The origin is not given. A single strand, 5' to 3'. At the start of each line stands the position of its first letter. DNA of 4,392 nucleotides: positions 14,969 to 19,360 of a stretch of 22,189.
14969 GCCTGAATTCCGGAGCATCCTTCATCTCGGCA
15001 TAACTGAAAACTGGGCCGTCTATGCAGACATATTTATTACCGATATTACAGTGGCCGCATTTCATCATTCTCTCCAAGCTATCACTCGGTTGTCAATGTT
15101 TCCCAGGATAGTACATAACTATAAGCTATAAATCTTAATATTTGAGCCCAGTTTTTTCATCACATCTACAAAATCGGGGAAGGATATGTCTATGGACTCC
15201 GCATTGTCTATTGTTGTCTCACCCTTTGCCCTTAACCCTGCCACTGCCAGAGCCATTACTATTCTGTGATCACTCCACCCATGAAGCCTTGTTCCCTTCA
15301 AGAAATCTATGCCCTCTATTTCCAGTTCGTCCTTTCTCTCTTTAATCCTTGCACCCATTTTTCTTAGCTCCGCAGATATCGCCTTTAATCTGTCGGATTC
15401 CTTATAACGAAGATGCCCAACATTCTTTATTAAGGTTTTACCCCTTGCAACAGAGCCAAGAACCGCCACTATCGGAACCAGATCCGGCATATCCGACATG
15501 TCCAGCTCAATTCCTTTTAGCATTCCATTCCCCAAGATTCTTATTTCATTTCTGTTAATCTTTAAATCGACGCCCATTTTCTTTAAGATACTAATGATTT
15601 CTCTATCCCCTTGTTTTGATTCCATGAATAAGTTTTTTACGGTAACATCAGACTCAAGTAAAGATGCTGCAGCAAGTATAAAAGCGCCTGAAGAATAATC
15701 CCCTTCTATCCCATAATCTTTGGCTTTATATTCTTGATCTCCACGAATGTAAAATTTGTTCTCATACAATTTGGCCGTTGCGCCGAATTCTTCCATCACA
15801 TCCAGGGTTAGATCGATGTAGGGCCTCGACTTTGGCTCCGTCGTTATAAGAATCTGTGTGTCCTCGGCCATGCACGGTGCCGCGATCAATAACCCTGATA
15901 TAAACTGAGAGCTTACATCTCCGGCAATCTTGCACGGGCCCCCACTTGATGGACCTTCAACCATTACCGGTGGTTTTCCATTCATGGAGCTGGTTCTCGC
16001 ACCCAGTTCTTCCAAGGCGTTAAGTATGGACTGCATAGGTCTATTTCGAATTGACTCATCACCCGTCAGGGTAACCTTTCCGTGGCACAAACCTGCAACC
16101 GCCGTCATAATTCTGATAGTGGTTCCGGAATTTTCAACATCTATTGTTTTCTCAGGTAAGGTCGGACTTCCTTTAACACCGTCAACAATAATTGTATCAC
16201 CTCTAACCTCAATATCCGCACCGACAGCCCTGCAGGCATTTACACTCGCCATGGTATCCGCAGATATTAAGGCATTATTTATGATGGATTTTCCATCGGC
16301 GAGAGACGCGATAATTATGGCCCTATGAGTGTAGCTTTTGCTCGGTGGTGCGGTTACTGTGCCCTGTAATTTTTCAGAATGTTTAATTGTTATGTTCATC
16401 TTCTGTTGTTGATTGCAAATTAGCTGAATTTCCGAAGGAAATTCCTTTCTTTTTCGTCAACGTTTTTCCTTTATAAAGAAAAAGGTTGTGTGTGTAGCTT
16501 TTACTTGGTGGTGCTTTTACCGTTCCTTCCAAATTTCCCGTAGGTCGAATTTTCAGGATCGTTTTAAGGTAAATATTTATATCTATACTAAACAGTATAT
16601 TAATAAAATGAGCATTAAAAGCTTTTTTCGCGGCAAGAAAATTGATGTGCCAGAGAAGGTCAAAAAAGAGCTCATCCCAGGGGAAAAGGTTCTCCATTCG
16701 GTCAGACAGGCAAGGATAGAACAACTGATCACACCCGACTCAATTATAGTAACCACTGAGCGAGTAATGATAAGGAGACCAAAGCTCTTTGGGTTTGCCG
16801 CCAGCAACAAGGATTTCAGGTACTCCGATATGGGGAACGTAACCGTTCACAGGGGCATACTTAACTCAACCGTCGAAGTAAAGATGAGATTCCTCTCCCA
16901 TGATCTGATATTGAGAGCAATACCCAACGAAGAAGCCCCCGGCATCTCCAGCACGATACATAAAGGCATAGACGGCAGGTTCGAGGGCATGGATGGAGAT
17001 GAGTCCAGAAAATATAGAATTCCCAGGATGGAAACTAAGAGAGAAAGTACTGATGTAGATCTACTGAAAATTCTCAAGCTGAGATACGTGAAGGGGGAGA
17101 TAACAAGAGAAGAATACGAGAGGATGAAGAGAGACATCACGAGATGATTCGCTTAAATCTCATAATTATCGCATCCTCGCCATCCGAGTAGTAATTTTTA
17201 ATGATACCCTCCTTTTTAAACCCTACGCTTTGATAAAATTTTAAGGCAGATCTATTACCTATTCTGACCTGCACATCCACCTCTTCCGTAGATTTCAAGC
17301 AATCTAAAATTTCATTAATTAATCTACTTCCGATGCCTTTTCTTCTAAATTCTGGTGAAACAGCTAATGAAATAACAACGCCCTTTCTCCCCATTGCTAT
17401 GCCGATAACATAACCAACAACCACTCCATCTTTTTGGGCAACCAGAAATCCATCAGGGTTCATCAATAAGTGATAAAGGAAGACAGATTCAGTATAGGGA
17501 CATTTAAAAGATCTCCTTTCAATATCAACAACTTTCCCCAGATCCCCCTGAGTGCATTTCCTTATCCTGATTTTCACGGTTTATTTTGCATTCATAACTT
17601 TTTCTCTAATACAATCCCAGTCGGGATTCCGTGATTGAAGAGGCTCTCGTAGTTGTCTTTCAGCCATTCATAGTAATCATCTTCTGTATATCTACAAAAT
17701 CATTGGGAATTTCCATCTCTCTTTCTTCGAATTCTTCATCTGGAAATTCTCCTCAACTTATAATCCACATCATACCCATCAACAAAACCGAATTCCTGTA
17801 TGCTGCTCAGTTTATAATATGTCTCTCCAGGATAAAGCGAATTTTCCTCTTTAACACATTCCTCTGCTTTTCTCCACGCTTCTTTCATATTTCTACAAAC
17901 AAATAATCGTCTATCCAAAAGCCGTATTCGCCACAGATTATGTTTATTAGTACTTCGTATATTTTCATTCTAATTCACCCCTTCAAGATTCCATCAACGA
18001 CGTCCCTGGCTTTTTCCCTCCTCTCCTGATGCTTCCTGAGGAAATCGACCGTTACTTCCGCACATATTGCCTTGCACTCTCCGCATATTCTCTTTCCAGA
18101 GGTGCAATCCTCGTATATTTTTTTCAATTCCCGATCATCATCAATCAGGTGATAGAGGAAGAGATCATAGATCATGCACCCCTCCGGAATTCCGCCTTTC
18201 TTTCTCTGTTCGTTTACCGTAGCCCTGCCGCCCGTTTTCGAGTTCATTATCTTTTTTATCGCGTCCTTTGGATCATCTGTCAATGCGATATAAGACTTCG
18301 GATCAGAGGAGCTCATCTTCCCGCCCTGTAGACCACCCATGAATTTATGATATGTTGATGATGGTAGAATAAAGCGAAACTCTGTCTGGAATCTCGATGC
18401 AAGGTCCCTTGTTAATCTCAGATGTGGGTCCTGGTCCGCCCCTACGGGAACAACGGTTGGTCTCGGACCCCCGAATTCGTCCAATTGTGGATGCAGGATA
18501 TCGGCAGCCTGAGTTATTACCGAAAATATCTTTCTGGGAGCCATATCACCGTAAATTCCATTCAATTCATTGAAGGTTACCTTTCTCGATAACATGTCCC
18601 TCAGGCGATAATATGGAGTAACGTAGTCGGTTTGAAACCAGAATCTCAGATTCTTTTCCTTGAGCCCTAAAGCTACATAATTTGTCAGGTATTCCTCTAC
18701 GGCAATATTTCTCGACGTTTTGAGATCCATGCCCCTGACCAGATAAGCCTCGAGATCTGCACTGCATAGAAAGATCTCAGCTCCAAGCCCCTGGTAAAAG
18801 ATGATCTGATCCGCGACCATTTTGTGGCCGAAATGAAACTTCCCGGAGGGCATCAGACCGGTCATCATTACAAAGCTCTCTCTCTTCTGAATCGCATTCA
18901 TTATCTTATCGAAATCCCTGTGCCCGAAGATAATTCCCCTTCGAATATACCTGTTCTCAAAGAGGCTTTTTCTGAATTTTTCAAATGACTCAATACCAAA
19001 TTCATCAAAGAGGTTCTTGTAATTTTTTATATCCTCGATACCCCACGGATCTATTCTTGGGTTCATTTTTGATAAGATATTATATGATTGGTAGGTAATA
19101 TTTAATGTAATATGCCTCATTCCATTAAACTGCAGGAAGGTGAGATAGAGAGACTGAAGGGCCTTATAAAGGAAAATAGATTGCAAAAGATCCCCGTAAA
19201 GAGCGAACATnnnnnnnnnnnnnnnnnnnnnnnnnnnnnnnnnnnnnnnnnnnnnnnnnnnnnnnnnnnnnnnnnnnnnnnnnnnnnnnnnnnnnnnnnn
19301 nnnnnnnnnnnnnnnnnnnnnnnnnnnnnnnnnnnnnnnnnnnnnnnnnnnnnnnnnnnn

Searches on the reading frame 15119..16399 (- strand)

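Call 19: search_protein_families(library=pfam, proteins=[window:15119-16399:-], max_evalue=0.001)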
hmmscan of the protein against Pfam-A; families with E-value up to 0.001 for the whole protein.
window:15119-16399:- (426 aa): 1 family
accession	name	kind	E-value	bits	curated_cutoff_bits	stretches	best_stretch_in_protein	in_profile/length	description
PF00275.25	EPSP_synthase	-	6.1e-122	407.8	22.8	1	6-414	2-417/417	EPSP synthase (3-phosphoshikimate 1-carboxyvinyltransferase)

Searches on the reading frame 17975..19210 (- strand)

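Call 19: search_protein_families(library=pfam, proteins=[window:17975-19210:-], max_evalue=0.001)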
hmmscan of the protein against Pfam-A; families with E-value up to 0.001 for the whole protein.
window:17975-19210:- (411 aa): 1 family
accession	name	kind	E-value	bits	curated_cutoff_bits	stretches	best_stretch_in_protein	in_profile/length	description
PF00579.31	tRNA-synt_1b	-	3.9e-44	151.6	21.1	1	109-391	2-291/292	tRNA synthetases class I (W and Y)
